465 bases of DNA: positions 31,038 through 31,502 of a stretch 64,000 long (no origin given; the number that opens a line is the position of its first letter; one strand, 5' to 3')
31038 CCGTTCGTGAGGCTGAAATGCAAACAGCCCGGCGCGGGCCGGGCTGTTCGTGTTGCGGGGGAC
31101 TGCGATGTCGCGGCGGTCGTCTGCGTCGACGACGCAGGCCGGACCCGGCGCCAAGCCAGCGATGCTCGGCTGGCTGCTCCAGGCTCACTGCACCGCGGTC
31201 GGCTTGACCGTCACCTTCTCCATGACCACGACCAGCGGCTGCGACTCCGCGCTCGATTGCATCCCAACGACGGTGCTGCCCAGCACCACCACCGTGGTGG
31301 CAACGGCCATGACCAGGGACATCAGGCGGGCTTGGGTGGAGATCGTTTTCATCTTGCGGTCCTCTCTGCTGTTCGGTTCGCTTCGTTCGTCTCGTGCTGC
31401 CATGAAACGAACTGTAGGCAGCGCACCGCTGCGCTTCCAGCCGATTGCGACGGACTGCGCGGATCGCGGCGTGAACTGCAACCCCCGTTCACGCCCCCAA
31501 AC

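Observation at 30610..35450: Three paralogous, individually terminated small membrane-peptide cassettes (55-57 aa): candidate type I toxin-like or novel small-protein family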

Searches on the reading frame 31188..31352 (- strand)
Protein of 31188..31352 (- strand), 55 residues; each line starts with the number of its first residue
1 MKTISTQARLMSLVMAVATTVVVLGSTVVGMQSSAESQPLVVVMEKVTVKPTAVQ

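Call 5: search_protein_families(library=pfam, proteins=[window:31188-31352:-], max_evalue=10)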
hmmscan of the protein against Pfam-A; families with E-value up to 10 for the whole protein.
seq(55 aa): 1 family
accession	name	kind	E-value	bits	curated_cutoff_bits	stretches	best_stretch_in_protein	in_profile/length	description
PF17272.7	DUF5337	-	0.053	13.8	27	1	4-32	9-36/74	Family of unknown function (DUF5337)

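Call 8: find_homologous_proteins(query=A1, max_evalue=0.01)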
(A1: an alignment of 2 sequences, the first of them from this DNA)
Query A1 (2 sequences) (55 aa, profile of the alignment): 92 proteins with E <= 0.01 among 95 candidates.
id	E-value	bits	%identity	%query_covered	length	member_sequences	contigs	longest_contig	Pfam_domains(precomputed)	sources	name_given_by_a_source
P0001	2.3e-29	119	45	98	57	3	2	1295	-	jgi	jgi:hypothetical protein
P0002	5.7e-28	115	44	96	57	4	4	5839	-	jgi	jgi:hypothetical protein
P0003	2.7e-27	112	48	98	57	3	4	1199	-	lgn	-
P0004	3.1e-27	112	52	98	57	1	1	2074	-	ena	-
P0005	3.2e-26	109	46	98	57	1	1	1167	-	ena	-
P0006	1.0e-25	107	52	98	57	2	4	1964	-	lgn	-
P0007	2.3e-25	106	46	98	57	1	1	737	-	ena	-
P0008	2.4e-25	106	50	98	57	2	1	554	-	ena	-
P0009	3.2e-25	106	45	98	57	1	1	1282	-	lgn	-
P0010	3.5e-25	106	47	98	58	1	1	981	-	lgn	-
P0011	7.2e-25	105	45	96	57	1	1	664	-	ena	-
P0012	8.2e-25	104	48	98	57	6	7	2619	-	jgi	jgi:hypothetical protein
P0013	1.1e-24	104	45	98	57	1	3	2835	-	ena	-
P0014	4.5e-24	102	45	98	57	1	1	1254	-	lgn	-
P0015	5.7e-24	102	93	100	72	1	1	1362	-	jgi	jgi:hypothetical protein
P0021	4.8e-23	99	45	98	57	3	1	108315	-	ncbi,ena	-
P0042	1.7e-21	94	78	100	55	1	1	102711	-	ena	-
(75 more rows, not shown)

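Call 10: find_related_loci(query=A3, collection=genome_contigs, flank=8000)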
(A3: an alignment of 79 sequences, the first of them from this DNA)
Query A3 (55 aa) in genome_contigs; peptide patterns used: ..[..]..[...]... (x = any residue, [..] = any of these).
67 stretches matched a pattern; 46 encode a relative of the query (tblastn E <= 1e-3); 44 distinct loci.
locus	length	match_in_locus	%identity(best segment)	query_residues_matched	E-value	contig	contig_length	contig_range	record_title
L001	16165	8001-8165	82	1-55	1e-23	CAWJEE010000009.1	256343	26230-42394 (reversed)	MAG: uncultured beta proteobacterium isolate MFD04716.bin.2.29 genome assembly, contig: contig_36225, whole genome shotg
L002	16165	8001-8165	82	1-55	2e-23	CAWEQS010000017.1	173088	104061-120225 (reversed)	MAG: uncultured beta proteobacterium isolate MFD02979.bin.1.195 genome assembly, contig: contig_38412, whole genome shot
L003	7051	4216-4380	78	1-55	1e-22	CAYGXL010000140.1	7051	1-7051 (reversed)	MAG TPA_asm: uncultured Burkholderiaceae bacterium isolate ERP119294_co1_318 genome assembly, contig: NODE_15744_length_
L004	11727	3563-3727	89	1-55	9e-20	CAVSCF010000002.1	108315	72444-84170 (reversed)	MAG: uncultured beta proteobacterium isolate MFD02979.bin.1.76 genome assembly, contig: contig_147579, whole genome shot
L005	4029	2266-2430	53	1-55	7e-14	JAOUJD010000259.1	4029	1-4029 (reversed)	MAG: Burkholderiaceae bacterium isolate 4_1_Oct_SF_Bin51 4_1_Oct_SF_Bin51_scaffold_11403_c1, whole genome shotgun sequen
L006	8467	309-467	49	3-55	5e-10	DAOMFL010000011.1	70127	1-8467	MAG TPA_asm: Burkholderiaceae bacterium isolate AMR_MDS_5003 NODE_19_length_70127_cov_16.955660, whole genome shotgun se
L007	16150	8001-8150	46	3-52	3e-9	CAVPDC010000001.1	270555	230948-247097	MAG: uncultured beta proteobacterium isolate MFD00032.bin.1.140 genome assembly, contig: contig_10130, whole genome shot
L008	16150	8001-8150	44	3-52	6e-9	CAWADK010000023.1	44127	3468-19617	MAG: uncultured beta proteobacterium isolate MFD00905.bin.1.72 genome assembly, contig: contig_4733, whole genome shotgu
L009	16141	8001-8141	53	3-49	1e-8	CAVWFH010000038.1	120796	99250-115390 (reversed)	MAG: uncultured beta proteobacterium isolate MFD09730.bin.1.148 genome assembly, contig: contig_8840, whole genome shotg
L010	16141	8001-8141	45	3-49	1e-8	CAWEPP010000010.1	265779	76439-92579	MAG: uncultured beta proteobacterium isolate MFD02159.bin.2.9 genome assembly, contig: contig_340, whole genome shotgun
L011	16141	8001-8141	53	3-49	2e-8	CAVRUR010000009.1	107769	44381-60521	MAG: uncultured beta proteobacterium isolate MFD02809.bin.2.82 genome assembly, contig: contig_36249, whole genome shotg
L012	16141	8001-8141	51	3-49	1e-8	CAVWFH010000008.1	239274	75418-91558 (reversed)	MAG: uncultured beta proteobacterium isolate MFD09730.bin.1.148 genome assembly, contig: contig_22856, whole genome shot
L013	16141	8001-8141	53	3-49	1e-8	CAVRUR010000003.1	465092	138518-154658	MAG: uncultured beta proteobacterium isolate MFD02809.bin.2.82 genome assembly, contig: contig_119105, whole genome shot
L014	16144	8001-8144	50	3-49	2e-8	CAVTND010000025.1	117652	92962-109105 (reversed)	MAG: uncultured beta proteobacterium isolate MFD02242.bin.3.433 genome assembly, contig: contig_88086, whole genome shot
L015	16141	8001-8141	53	3-49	2e-8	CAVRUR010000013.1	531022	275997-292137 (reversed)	MAG: uncultured beta proteobacterium isolate MFD02809.bin.2.82 genome assembly, contig: contig_78020, whole genome shotg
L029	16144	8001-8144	46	3-49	2e-6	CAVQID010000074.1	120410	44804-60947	MAG: uncultured beta proteobacterium isolate MFD09730.bin.2.125 genome assembly, contig: contig_8848, whole genome shotg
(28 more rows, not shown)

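Call 11: find_encoding_contigs(protein=P0021, flank=8000, max_places=3)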
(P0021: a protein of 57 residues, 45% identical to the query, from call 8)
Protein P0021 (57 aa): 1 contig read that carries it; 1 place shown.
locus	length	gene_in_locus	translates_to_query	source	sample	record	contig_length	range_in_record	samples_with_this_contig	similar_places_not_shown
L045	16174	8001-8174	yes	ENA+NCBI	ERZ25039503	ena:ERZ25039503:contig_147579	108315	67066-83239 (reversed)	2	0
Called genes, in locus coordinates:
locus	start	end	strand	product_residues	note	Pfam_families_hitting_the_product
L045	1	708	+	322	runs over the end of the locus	PF03547:Mem_trans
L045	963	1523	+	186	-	PF02525:Flavodoxin_2, PF03358:FMN_red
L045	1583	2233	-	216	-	PF04405:ScdA_N, PF01814:Hemerythrin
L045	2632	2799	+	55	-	-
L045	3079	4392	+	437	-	PF00037:Fer4 (weak), PF12837:Fer4_6 (faint), PF12838:Fer4_7, PF13187:Fer4_9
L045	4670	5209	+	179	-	-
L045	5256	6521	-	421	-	PF13442:Cytochrome_CBB3, PF00034:Cytochrom_C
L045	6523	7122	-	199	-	PF00034:Cytochrom_C (faint), PF13442:Cytochrome_CBB3 (faint)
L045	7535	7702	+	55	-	-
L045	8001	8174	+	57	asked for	-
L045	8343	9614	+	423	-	PF07690:MFS_1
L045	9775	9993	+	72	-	-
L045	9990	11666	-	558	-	-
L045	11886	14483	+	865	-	PF00801:PKD, PF18911:PKD_4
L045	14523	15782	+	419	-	PF07394:DUF1501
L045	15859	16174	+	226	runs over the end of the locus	-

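Call 12: find_encoding_contigs(protein=P0042, flank=8000, max_places=3)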
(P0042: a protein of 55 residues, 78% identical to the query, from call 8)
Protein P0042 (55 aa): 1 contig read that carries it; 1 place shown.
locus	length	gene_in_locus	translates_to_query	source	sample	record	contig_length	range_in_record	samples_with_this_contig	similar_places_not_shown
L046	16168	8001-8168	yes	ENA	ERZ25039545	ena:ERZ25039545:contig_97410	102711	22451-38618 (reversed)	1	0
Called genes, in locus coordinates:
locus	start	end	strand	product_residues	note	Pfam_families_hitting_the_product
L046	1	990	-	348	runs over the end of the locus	PF03193:RsgA_GTPase, PF00005:ABC_tran, PF01926:MMR_HSR1 (weak)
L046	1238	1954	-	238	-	-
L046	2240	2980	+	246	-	PF02588:YitT_membrane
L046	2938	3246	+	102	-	PF02588:YitT_membrane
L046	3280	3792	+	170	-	PF00472:RF-1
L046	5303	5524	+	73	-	PF03547:Mem_trans (weak)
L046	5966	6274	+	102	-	PF03547:Mem_trans (weak)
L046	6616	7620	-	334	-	PF01814:Hemerythrin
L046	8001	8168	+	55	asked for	-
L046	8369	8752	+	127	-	PF06167:Peptidase_M90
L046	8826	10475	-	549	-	PF00034:Cytochrom_C (weak), PF13442:Cytochrome_CBB3 (weak)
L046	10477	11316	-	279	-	PF13442:Cytochrome_CBB3 (faint), PF00034:Cytochrom_C (faint)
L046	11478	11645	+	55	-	-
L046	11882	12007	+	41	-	-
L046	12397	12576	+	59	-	-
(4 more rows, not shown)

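Call 26: search_protein_families(library=ncbifam, proteins=[window:31188-31352:-], max_evalue=10)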
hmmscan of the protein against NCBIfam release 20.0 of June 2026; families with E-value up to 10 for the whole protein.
seq(55 aa): 1 family
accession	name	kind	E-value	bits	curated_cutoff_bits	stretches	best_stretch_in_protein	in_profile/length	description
NF008484.0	PRK11387.1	equivalog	0.027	13.5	716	1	6-50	243-287/471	S-methylmethionine permease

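Call 27: search_protein_families(library=padloc, proteins=[window:31188-31352:-], max_evalue=10)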
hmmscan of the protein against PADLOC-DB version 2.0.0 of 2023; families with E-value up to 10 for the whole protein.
seq(55 aa): 0 families

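Call 28: search_solved_structures(query=A3, max_evalue=10)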
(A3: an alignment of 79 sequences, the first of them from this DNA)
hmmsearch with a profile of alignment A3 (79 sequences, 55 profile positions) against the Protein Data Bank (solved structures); distinct sequences matched with E-value up to 10: 15.
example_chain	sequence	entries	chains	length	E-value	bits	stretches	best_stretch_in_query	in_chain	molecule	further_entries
8y9y_B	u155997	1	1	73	0.19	14.9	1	13-38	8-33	Substrate FtsQ-LacY(+1C)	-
7tlh_B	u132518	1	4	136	0.33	14.1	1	13-43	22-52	Meteorin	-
8ya2_B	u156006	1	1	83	0.35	14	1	13-38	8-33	Cell division protein FtsQ,Lactose permease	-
6npl_A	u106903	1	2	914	0.4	13.9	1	18-43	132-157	Solute carrier family 12 (sodium/potassium/chloride transporter), member 2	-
7bkb_A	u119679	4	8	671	0.43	13.8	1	18-37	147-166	CoB--CoM heterodisulfide reductase iron-sulfur subunit A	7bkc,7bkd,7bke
7s1y_A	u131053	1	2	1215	0.52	13.5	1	18-43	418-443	Solute carrier family 12 member 2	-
6pzt_B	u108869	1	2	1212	0.52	13.5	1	18-43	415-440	Solute carrier family 12 member 2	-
7d10_A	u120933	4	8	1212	0.52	13.5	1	18-43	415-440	Solute carrier family 12 member 2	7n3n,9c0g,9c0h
7s1z_A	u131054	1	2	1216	0.52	13.5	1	18-43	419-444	Solute carrier family 12 member 2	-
9c0e_A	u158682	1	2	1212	0.53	13.5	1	18-43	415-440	Solute carrier family 12 member 2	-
7zgo_A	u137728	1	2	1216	0.53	13.5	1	18-43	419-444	Solute carrier family 12 member 2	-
7s1x_B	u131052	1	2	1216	0.53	13.5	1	18-43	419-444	Solute carrier family 12 member 2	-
8ya3_B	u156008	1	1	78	0.58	13.4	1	13-35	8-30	Cell division protein FtsQ,Lactose permease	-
8ya0_B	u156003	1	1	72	0.61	13.3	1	13-35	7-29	Cell division protein FtsQ,Lactose permease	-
6nph_A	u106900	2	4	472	1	12.6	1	18-43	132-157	Solute carrier family 12 (sodium/potassium/chloride transporter), member 2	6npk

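Call 48: search_protein_representatives(alignment_id=A3)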
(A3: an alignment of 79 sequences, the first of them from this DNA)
Query: 79 sequences, 55 profile positions. Proteins with E-value up to 0.001 (for the whole library): 74; up to 1e-10: 17; up to 1e-30: 0. The best 74 are listed.
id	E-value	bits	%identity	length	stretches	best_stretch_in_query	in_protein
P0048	3.6e-25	103.7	-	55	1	1-55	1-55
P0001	4.7e-23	96.9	-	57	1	1-55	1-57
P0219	1.1e-22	95.8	-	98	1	1-48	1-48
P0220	7.5e-20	86.7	-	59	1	1-51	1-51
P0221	9.5e-20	86.4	-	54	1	1-54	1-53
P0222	1.4e-19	85.8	-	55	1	1-55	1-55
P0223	4.8e-19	84.1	-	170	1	1-55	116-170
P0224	1.2e-18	82.9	-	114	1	1-55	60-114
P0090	2.1e-18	82.0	-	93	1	1-54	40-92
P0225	1.3e-16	76.3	-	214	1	1-43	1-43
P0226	1.3e-14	69.9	-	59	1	3-55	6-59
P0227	4.0e-13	65.1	-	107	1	1-54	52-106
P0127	7.2e-13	64.3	-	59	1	3-52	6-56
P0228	7.3e-13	64.3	-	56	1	1-53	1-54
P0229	1.3e-12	63.5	-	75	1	1-54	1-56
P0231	5.3e-11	58.4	-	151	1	1-37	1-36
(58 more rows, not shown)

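Call 54: predict_structure(alignment_id=A3)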
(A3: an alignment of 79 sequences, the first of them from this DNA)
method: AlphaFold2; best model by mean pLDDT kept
length: 55 residues; sequences in the alignment: 79
mean_pLDDT: 76.5   pTM: 0.45
mean pLDDT of the five models: 76.5, 72.3, 71.5, 71.4, 70.2
residues with pLDDT >= 90: 22; 70-90: 10; 50-70: 21; < 50: 2
segments of 3 or more residues with pLDDT < 50: none
pLDDT, mean of each block of 10 residues (from residue 1): 82 97 94 70 54 48
secondary structure, 60 per line:
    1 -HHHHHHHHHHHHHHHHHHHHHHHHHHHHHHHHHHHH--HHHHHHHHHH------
elements in order: H2-37 H40-49

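Call 83: search_protein_families(library=pfam, proteins=[P0231], max_evalue=0.001)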
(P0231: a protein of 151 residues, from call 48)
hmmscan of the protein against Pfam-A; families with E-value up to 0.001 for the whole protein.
P0231 (151 aa): 0 families
